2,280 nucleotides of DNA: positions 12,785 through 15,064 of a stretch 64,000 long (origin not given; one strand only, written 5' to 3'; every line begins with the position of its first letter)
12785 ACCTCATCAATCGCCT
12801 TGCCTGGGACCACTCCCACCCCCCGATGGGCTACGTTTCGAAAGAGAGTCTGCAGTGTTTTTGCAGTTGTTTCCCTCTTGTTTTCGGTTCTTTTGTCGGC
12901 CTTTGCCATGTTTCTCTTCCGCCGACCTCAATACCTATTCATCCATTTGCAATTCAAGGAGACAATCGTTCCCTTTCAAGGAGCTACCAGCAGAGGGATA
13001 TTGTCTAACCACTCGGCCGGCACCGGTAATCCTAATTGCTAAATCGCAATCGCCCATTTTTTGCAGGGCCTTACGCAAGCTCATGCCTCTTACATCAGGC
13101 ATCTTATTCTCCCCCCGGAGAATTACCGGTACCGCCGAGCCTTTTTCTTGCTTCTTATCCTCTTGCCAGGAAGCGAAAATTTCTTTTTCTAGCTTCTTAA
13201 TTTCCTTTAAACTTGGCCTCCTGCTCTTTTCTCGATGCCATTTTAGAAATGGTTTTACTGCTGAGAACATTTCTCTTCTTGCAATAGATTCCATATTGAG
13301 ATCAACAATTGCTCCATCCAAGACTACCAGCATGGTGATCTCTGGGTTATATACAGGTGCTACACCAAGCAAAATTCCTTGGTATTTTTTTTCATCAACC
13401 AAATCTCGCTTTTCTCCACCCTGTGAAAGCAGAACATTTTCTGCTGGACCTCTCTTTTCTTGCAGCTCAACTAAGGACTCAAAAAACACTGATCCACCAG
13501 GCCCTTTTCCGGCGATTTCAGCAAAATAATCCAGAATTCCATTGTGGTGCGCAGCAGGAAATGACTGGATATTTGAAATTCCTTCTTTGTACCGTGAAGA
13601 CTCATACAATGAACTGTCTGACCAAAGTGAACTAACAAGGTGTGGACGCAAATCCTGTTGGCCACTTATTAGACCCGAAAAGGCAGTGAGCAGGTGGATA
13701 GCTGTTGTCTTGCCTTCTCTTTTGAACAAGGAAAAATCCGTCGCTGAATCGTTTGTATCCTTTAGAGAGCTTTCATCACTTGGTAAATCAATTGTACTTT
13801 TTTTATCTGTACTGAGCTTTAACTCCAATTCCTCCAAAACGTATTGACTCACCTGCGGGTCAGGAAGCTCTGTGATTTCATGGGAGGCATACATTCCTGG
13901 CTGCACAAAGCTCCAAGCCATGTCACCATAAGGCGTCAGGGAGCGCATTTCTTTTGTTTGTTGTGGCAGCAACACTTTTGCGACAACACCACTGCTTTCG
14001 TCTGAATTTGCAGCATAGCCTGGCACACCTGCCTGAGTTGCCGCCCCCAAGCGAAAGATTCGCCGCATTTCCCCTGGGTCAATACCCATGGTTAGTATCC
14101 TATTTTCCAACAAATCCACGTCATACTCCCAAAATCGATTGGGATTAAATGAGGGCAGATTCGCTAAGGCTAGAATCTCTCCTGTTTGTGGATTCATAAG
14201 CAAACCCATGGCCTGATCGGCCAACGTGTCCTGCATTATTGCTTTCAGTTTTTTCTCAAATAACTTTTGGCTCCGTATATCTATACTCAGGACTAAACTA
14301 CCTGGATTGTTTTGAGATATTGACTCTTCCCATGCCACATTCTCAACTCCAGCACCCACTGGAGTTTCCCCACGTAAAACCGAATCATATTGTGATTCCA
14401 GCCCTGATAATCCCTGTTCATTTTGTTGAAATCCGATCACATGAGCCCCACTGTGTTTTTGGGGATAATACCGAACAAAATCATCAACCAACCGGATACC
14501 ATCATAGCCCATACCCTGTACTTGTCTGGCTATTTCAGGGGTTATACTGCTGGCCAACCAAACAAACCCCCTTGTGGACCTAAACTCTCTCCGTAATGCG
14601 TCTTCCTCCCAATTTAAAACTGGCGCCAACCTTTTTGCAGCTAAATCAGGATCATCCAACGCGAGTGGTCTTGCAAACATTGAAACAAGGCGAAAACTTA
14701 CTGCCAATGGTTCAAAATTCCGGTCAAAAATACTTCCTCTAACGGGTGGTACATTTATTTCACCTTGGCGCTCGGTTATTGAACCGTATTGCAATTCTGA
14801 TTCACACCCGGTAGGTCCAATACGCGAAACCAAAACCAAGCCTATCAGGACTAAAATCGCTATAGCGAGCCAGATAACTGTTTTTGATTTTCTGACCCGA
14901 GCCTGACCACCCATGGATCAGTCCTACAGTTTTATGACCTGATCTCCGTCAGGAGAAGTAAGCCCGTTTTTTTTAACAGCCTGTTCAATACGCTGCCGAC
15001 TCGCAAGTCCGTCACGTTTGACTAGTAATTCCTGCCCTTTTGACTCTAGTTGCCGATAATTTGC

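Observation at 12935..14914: The dcw-encoded FtsI/PBP3 homologue looks catalytically dead yet carries a PASTA domain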

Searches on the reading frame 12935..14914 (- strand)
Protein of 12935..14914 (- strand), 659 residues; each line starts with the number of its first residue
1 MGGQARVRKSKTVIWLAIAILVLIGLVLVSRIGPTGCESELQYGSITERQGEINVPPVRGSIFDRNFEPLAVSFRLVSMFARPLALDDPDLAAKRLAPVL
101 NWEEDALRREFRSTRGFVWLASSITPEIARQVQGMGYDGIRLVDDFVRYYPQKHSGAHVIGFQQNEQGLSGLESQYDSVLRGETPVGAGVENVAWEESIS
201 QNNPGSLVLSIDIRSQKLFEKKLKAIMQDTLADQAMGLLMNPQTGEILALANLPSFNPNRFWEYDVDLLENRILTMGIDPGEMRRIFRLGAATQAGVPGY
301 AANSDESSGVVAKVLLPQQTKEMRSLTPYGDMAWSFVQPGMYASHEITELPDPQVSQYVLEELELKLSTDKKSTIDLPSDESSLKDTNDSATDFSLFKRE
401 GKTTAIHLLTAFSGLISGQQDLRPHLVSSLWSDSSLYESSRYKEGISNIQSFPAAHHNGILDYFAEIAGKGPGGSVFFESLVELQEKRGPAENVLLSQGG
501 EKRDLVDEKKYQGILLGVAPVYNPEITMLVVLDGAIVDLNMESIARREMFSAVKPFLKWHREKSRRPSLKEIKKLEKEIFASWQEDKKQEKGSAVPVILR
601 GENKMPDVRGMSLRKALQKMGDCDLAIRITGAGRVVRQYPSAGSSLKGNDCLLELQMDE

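Call 5: search_protein_families(library=pfam, proteins=[window:12935-14914:-], max_evalue=0.01)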
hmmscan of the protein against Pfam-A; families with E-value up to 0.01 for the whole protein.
window:12935-14914:- (659 aa): 4 families
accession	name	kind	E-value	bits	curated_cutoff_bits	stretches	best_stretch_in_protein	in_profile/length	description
PF03717.20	PBP_dimer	-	5.7e-14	53.4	24.4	1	55-184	2-162/180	Penicillin-binding Protein dimerisation domain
PF00905.27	Transpeptidase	-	2.6e-09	37.2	22.1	1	238-548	4-292/299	Penicillin binding protein transpeptidase domain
PF03793.24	PASTA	-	7.3e-08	32.7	23.2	1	604-649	2-55/64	PASTA domain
PF21922.1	PBP_dimer_2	-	1.9e-05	25.3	27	1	145-184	22-61/83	Penicillin binding protein A dimerisation domain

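Call 6: search_protein_families(library=ncbifam, proteins=[window:12935-14914:-], max_evalue=0.01)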
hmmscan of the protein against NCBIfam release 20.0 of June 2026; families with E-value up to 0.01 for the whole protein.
window:12935-14914:- (659 aa): 9 families
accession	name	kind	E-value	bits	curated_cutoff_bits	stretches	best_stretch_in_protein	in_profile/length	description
TIGR02214.1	spoVD_pbp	equivalog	6.5e-42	143.7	688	1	46-297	36-304/636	stage V sporulation protein D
TIGR03423.1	pbp2_mrdA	equivalog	8e-33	113.8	455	2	17-262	6-277/593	penicillin-binding protein 2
NF011685.0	PRK15105.1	subfamily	1.6e-26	93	737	1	54-297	66-322/588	peptidoglycan glycosyltransferase FtsI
NF053573.1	PBP2_PenA_Neis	exception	6.1e-25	87.8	1105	1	53-296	69-324/572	peptidoglycan D,D-transpeptidase PBP2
NF051842.1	PBP4_5_Efaec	equivalog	1.1e-09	37.3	700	1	57-261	163-382/668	penicillin-binding protein PBP4(5)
NF008061.0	PRK10795.1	equivalog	7.9e-09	34.6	962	2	40-163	50-180/634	peptidoglycan DD-transpeptidase MrdA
NF038271.1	strep_PBP2X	exception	6.6e-08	31.2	1050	1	127-306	162-360/750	penicillin-binding protein PBP2X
NF033378.1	MECD_PBP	exception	6.2e-07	28.1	1450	1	203-261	323-374/678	PBP2a family beta-lactam-resistant peptidoglycan transpeptidase MecD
NF000406.1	MECB_PBP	exception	0.0029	16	1450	1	202-261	319-371/674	PBP2a family beta-lactam-resistant peptidoglycan transpeptidase MecB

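Call 7: search_solved_structures(query=window:12935-14914:-, show_alignments=3, max_evalue=0.001)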
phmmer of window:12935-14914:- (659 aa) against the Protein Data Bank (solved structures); distinct sequences matched with E-value up to 0.001: 65 (the best 60 are shown).
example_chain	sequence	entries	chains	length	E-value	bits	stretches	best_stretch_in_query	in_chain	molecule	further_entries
25hr_B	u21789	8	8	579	2e-27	99.3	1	52-296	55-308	Peptidoglycan D,D-transpeptidase FtsI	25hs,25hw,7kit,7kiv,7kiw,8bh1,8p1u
6un1_A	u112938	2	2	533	2.2e-27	99.2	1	52-296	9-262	Peptidoglycan D,D-transpeptidase FtsI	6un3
6r3x_A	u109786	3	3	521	2.2e-27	99.1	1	52-296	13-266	Peptidoglycan D,D-transpeptidase FtsI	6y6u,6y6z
7onk_A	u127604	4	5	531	2.3e-27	99.1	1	52-296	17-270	Peptidoglycan D,D-transpeptidase FtsI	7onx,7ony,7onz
4wek_A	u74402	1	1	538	2.4e-27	99.1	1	52-296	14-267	Penicillin-binding protein 3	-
6hr9_A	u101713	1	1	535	2.5e-27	99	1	52-296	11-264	Peptidoglycan D,D-transpeptidase FtsI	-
6hzr_A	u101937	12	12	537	2.5e-27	99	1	52-296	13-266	Peptidoglycan D,D-transpeptidase FtsI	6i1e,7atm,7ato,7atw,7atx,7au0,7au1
6hr4_A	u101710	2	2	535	2.5e-27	99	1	52-296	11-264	Peptidoglycan D,D-transpeptidase FtsI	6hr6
9fz7_A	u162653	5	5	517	2.6e-27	99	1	53-296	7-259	Peptidoglycan D,D-transpeptidase FtsI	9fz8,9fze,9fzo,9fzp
3pbn_A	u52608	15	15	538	2.6e-27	99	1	52-296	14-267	Penicillin-binding protein 3 | Cell division protein FtsI [Peptidoglycan synthetase] | Peptidoglycan D,D-transpeptidase FtsI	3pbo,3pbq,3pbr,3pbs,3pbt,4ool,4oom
4fsf_A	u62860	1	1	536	2.6e-27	98.9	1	53-296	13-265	Penicillin-binding protein 3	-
4l0l_A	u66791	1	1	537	2.6e-27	98.9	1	53-296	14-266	Penicillin-binding protein 3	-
3oc2_A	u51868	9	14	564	2.7e-27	98.9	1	52-296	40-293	Penicillin-binding protein 3 | Cell division protein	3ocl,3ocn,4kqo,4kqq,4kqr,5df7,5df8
3eqv_A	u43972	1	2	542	3.7e-27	98.4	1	55-297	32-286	Penicillin-binding protein 2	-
5ksh_A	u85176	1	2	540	4e-27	98.3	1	55-297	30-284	Penicillin-binding protein 2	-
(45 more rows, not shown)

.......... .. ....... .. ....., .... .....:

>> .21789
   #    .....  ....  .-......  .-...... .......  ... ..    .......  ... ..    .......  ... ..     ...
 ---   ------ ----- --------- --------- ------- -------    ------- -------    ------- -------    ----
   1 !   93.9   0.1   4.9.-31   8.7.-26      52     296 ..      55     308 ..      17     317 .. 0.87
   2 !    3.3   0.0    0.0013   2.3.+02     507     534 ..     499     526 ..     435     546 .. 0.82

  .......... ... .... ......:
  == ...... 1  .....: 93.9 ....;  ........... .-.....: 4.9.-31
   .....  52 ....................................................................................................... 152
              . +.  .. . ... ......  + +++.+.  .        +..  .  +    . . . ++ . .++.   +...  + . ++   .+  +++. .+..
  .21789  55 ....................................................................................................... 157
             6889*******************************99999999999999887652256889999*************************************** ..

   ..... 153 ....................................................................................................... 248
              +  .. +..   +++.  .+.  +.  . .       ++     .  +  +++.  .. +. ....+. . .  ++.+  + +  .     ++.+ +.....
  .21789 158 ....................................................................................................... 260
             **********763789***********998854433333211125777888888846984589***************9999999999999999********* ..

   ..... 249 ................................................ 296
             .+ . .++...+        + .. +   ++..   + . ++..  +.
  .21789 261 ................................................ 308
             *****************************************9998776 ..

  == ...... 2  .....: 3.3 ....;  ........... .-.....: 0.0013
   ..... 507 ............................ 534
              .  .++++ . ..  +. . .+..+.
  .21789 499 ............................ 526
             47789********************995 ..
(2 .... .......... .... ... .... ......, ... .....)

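Call 8: find_homologous_proteins(query=window:12935-14914:-)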
Query window:12935-14914:- (659 aa): 138 proteins with E <= 0.001 among 8000 candidates; the best 120 are listed.
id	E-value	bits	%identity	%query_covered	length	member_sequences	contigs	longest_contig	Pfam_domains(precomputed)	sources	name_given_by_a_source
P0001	0.0e+0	1475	100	100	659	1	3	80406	PF03717.21,PF21922.2,PF03793.25,PF00905.28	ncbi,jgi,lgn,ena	-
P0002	5.0e-240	817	59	100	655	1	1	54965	PF03717.21,PF03793.25,PF00905.28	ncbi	-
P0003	1.2e-82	297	33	93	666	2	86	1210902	PF03717.21,PF03793.25,PF00905.28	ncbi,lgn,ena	-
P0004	1.1e-80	290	34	91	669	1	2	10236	PF03717.21,PF03793.25,PF00905.28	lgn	-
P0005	1.3e-79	287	32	91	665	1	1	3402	PF03717.21,PF03793.25,PF00905.28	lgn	-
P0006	1.3e-74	270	32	92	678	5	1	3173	PF03717.21,PF03793.25,PF00905.28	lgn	-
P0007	2.2e-40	157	25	97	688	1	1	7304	PF03717.21,PF03793.25,PF00905.28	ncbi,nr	ncbi:MAG: transpeptidase family protein [Acidobacteria bacterium]|nr:transpeptidase family protein [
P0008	4.4e-39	153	36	43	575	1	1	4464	PF03717.21,PF00905.28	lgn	-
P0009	6.4e-39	152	30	62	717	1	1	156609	PF03717.21,PF03793.25,PF00905.28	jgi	jgi:cell division protein FtsI/penicillin-binding protein 2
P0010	7.1e-38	149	38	43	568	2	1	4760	PF03717.21,PF00905.28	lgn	-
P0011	8.9e-38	148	29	79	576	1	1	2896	PF03717.21,PF00905.28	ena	-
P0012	9.1e-38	148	28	79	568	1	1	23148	PF03717.21,PF00905.28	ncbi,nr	ncbi:MAG: serine hydrolase [Candidatus Omnitrophica bacterium]|nr:serine hydrolase [Candidatus Omnit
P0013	6.5e-37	146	26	91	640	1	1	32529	PF03717.21,PF03793.25,PF00905.28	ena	-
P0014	2.1e-36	144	26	96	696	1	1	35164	PF03717.21,PF03793.25,PF00905.28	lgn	-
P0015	2.1e-36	144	26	97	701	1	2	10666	PF03717.21,PF03793.25,PF00905.28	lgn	-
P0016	1.1e-34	138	33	45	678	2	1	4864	PF03717.21,PF03793.25,PF00905.28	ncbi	-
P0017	1.8e-34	138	25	98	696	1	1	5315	PF03717.21,PF03793.25,PF00905.28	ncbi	ncbi:MAG: penicillin-binding protein [Terriglobia bacterium]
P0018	2.2e-34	137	33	41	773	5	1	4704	PF03717.21,PF00905.28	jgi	jgi:cell division protein FtsI (penicillin-binding protein 3)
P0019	4.9e-34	136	26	92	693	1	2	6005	PF03717.21,PF03793.25,PF00905.28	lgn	-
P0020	3.1e-33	133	26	92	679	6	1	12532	PF03717.21,PF03793.25,PF00905.28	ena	-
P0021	6.8e-33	132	33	43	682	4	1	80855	PF03717.21,PF03793.25,PF00905.28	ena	-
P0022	8.3e-33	132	33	42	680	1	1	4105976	PF03717.21,PF03793.25,PF00905.28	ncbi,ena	-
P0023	4.3e-32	130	26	72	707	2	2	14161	PF03717.21,PF03793.25,PF00905.28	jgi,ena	-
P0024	4.5e-32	130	33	43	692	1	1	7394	PF03717.21,PF03793.25,PF00905.28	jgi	jgi:cell division protein FtsI (penicillin-binding protein 3)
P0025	5.2e-32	129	32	44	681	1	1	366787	PF03717.21,PF00905.28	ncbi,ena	-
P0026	1.2e-31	128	26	90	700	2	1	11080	PF03717.21,PF03793.25,PF00905.28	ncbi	ncbi:MAG: penicillin-binding transpeptidase domain-containing protein [Acidobacteriota bacterium]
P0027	1.3e-31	128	24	94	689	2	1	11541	PF03717.21,PF03793.25,PF00905.28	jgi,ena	-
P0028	4.5e-31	126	24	93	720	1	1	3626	PF03717.21,PF03793.25,PF00905.28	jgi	jgi:cell division protein FtsI (penicillin-binding protein 3)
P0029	5.1e-31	126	33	44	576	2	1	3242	PF03717.21,PF00905.28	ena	-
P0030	1.1e-30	125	23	98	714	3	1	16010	PF03717.21,PF03793.25,PF00905.28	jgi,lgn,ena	-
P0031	1.2e-30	125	26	75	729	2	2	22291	PF03717.21,PF03793.25,PF00905.28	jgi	jgi:cell division protein FtsI (penicillin-binding protein 3)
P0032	2.0e-30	124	25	75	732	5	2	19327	PF03717.21,PF03793.25,PF00905.28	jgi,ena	-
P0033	3.6e-30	123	27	73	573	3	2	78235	PF03717.21,PF00905.28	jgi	-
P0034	2.0e-29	121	25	79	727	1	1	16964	PF03717.21,PF03793.25,PF00905.28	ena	-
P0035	2.5e-29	121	22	90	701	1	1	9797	PF03717.21,PF03793.25,PF00905.28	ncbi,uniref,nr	ncbi:MAG: stage V sporulation protein D [Candidatus Syntrophonatronum acetioxidans]|uniref:Stage V s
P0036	1.3e-28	118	33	45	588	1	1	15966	PF03717.21,PF00905.28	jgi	jgi:cell division protein FtsI (penicillin-binding protein 3)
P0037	2.5e-28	117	32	36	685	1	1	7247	PF03717.21,PF03793.25,PF00905.28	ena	-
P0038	2.8e-28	117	32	42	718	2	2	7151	PF03717.21,PF21922.2,PF03793.25,PF00905.28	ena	-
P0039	9.0e-28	115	24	75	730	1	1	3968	PF03717.21,PF03793.25,PF00905.28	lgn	-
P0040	9.2e-28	115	28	44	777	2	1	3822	PF03717.21,PF03793.25,PF00905.28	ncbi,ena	-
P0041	1.1e-27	115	32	37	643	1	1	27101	PF03717.21,PF00905.28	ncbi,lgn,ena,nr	ncbi:MAG: cell division protein [Bdellovibrionales bacterium]|nr:cell division protein [Bdellovibrio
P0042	3.3e-27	114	32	44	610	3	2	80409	PF03717.21,PF00905.28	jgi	jgi:cell division protein FtsI (penicillin-binding protein 3)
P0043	3.6e-27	113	24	98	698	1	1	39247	PF03717.21,PF21922.2,PF03793.25,PF00905.28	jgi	jgi:cell division protein FtsI (penicillin-binding protein 3)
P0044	1.1e-26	112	31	38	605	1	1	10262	PF03717.21,PF00905.28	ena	-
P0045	1.6e-26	111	25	75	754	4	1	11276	PF03717.21,PF03793.25,PF00905.28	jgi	jgi:cell division protein FtsI (penicillin-binding protein 3)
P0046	1.6e-26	111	24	79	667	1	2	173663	PF03717.21,PF21922.2,PF00905.28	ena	-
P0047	2.2e-26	111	29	43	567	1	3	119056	PF03717.21,PF00905.28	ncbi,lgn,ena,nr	ncbi:MAG TPA: penicillin-binding protein 2 [Anaerolineae bacterium]|nr:penicillin-binding protein 2 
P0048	9.5e-26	109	26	78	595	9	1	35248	PF03717.21,PF00905.28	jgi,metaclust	metaclust:\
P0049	1.2e-25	108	34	37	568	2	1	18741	PF03717.21,PF21922.2,PF00905.28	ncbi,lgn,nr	ncbi:MAG: ftsI [Solimicrobium sp.]|nr:ftsI [Solimicrobium sp.]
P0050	9.2e-25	105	33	42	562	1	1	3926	PF03717.21,PF00905.28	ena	-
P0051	1.4e-24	105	24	72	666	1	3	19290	PF03717.21,PF00905.28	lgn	-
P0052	2.0e-24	104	29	36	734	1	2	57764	PF03717.21,PF03793.25,PF00905.28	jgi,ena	-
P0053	3.2e-24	104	26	74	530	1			PF03717.21,PF00905.28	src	-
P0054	3.6e-24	103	25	91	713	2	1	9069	PF03717.21,PF00905.28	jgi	-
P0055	4.8e-24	103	31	36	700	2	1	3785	PF03717.21,PF03793.25,PF00905.28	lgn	-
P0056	5.4e-24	103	33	43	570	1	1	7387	PF03717.21,PF00905.28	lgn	-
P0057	6.5e-24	103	24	80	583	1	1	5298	PF03717.21,PF00905.28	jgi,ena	-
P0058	6.5e-24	103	24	79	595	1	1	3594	PF03717.21,PF00905.28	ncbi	ncbi:MAG: peptidoglycan D,D-transpeptidase FtsI family protein [Candidatus Saccharicenans sp.]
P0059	7.5e-24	102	30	43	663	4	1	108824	PF03717.21,PF21922.2,PF00905.28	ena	-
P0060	1.4e-23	102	30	43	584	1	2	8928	PF03717.21,PF00905.28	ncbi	ncbi:MAG: peptidoglycan D,D-transpeptidase FtsI family protein [Egibacteraceae bacterium]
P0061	1.8e-23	101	28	73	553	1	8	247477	PF03717.21,PF00905.28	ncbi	-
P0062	2.3e-23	101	31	37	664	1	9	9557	PF03717.21,PF03793.25,PF00905.28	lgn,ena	-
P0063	5.1e-23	100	28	44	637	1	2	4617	PF03717.21,PF00905.28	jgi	jgi:cell division protein FtsI (penicillin-binding protein 3)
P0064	1.5e-22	98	32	42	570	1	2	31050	PF03717.21,PF00905.28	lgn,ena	-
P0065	3.2e-22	97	26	58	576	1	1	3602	PF03717.21,PF00905.28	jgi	jgi:cell division protein FtsI (penicillin-binding protein 3)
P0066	3.8e-22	97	27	79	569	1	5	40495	PF03717.21,PF00905.28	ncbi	-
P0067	6.6e-22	96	27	79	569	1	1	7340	PF03717.21,PF00905.28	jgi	jgi:cell division protein FtsI (penicillin-binding protein 3)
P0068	1.8e-21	95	27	79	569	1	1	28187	PF03717.21,PF00905.28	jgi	jgi:cell division protein FtsI (penicillin-binding protein 3)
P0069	1.9e-21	95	32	37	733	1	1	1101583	PF03717.21,PF00905.28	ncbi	-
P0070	1.9e-21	94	24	97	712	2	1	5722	PF03717.21,PF03793.25,PF00905.28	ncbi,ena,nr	ncbi:MAG TPA: penicillin-binding protein [Bacteroidota bacterium]|nr:penicillin-binding protein [Bac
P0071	2.2e-21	94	24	79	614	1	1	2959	PF03717.21,PF00905.28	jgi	jgi:cell division protein FtsI/penicillin-binding protein 2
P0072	2.5e-21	94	27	63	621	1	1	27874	PF03717.21,PF00905.28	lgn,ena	-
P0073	3.2e-21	94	30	45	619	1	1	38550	PF03717.21,PF00905.28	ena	-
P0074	4.8e-21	93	31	39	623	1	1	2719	PF03717.21,PF00905.28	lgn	-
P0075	1.1e-20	92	29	45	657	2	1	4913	PF03717.21,PF21922.2,PF00905.28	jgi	jgi:cell division protein FtsI (penicillin-binding protein 3)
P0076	1.3e-20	92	26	80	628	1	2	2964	PF03717.21,PF00905.28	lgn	-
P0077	2.2e-20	91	31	41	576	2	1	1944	PF03717.21,PF00905.28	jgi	jgi:cell division protein FtsI/penicillin-binding protein 2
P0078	3.2e-20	90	33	38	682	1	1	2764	PF03717.21,PF13354.13,PF00905.28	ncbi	-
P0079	8.4e-20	89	30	43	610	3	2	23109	PF03717.21,PF00905.28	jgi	jgi:cell division protein FtsI (penicillin-binding protein 3)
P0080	3.5e-19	87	31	40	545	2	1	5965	PF03717.21,PF00905.28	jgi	-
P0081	1.9e-18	85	28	38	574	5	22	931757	PF03717.21,PF00905.28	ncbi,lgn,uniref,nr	ncbi:penicillin-binding protein 2 [Mesorhizobium sp. M2D.F.Ca.ET.185.01.1.1]|uniref:peptidoglycan D,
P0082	2.2e-18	84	28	43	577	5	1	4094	PF03717.21,PF00905.28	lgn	-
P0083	1.5e-17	82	23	93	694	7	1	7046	PF03717.21,PF03793.25,PF00905.28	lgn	-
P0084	2.5e-17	81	24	73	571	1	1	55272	PF03717.21,PF00905.28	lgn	-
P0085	2.7e-17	81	29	38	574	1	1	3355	PF03717.21,PF00905.28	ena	-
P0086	2.9e-17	81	31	36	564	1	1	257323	PF03717.21,PF00905.28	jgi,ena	jgi:cell division protein FtsI (penicillin-binding protein 3)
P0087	7.4e-17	79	23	80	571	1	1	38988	PF03717.21,PF00905.28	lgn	-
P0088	8.0e-17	79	24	58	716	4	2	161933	PF03717.21,PF21922.2,PF03793.25,PF00905.28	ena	-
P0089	1.5e-16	78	28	45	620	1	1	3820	PF03717.21,PF00905.28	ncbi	-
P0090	1.7e-16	78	25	59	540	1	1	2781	PF03717.21,PF00905.28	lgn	-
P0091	1.8e-16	78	31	44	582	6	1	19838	PF03717.21,PF00905.28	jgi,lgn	jgi:cell division protein FtsI (penicillin-binding protein 3)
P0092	1.9e-16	78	31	38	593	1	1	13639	PF03717.21,PF00905.28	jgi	jgi:cell division protein FtsI (penicillin-binding protein 3)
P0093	2.3e-16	78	23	80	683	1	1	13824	PF03717.21,PF00905.28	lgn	-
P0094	4.5e-16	77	24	78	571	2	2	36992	PF03717.21,PF00905.28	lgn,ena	-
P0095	8.6e-16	76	27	44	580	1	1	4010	PF03717.21,PF00905.28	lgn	-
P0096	1.7e-15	75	28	36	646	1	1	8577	PF03717.21,PF00905.28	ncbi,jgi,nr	ncbi:MAG: hypothetical protein QOE05_2843 [Actinomycetota bacterium]|jgi:cell division protein FtsI 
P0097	2.2e-15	74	29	41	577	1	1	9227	PF03717.21,PF00905.28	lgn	-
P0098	2.2e-15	74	30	39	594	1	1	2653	PF03717.21,PF00905.28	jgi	jgi:cell division protein FtsI (penicillin-binding protein 3)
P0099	8.2e-15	73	29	36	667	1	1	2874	PF03717.21,PF00905.28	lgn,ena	-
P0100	1.3e-14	72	30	38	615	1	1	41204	PF03717.21,PF00905.28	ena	-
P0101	1.3e-14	72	31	36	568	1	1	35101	PF03717.21,PF00905.28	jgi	jgi:cell division protein FtsI (penicillin-binding protein 3)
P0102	1.4e-14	72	29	38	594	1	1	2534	PF03717.21,PF13354.13,PF00905.28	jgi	jgi:cell division protein FtsI (penicillin-binding protein 3)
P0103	1.5e-14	72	27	42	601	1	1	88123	PF03717.21,PF21922.2,PF00905.28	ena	-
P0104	1.6e-14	72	30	40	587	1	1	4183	PF03717.21,PF00905.28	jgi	jgi:cell division protein FtsI (penicillin-binding protein 3)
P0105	1.6e-14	72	25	56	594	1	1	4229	PF03717.21,PF21922.2,PF00905.28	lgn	-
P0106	1.6e-14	72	30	36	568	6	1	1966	PF03717.21,PF00905.28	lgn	-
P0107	2.3e-14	71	28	41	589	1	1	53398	PF03717.21,PF21922.2,PF00905.28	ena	-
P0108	2.5e-14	71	29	37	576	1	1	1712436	PF03717.21,PF00905.28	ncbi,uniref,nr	ncbi:penicillin-binding protein 2 [Nocardioides sp. SYSU D00065]|uniref:peptidoglycan D,D-transpepti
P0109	3.1e-14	71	29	36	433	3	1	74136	PF03717.21,PF00905.28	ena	-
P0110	3.9e-14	70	28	36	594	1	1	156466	PF03717.21,PF00905.28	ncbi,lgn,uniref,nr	ncbi:peptidoglycan D,D-transpeptidase FtsI family protein [Nocardioides sp. Soil774]|uniref:peptidog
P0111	4.4e-14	70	28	36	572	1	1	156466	PF03717.21,PF00905.28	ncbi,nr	ncbi:peptidoglycan glycosyltransferase [Nocardioides sp. Soil774]|nr:peptidoglycan glycosyltransfera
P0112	4.9e-14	70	30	38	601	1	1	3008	PF03717.21,PF00905.28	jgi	jgi:cell division protein FtsI (penicillin-binding protein 3)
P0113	6.7e-14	70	24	59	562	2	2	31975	PF03717.21,PF21922.2,PF00905.28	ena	-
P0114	1.0e-13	69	29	36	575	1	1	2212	PF03717.21,PF00905.28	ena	-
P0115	1.3e-13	69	30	36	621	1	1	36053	PF03717.21,PF00905.28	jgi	jgi:cell division protein FtsI (penicillin-binding protein 3)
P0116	1.8e-13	68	29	42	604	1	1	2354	PF03717.21,PF00905.28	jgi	jgi:cell division protein FtsI (penicillin-binding protein 3)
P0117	2.1e-13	68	24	57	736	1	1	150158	PF03717.21,PF00905.28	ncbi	ncbi:MAG: peptidoglycan D,D-transpeptidase FtsI family protein [Planctomycetaceae bacterium]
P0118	2.1e-13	68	22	89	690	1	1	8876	PF03717.21,PF03793.25,PF00905.28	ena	-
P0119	2.1e-13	68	28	41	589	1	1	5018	PF03717.21,PF21922.2,PF00905.28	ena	-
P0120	2.9e-13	67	27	39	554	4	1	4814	PF03717.21,PF00905.28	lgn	-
